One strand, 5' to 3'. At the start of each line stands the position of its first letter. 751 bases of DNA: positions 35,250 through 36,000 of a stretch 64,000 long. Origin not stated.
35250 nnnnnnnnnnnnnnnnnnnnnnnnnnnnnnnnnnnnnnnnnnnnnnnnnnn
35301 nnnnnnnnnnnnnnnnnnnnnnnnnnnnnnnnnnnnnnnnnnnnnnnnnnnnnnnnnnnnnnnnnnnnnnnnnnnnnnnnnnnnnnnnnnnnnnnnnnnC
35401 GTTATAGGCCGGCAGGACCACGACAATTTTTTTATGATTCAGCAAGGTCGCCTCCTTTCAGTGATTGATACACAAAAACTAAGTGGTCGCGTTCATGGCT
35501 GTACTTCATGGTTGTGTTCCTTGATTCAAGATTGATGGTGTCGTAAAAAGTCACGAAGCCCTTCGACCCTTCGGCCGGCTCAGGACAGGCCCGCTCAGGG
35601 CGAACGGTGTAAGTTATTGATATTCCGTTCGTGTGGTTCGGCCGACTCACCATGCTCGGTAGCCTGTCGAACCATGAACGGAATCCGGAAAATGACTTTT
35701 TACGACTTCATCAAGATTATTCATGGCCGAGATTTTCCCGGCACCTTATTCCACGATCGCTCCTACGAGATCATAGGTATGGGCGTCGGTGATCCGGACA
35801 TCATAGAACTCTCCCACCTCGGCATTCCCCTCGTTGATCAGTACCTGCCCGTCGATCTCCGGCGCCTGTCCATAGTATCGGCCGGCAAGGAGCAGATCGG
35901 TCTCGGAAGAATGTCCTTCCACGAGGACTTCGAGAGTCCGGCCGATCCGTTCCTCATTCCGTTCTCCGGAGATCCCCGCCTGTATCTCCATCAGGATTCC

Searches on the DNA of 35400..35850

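Call 68: search_rna_families(source=window, start=35400, end=35850, threshold=evalue, max_evalue=1)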
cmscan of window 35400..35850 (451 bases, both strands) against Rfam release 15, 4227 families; matches with E-value up to 1: 0.
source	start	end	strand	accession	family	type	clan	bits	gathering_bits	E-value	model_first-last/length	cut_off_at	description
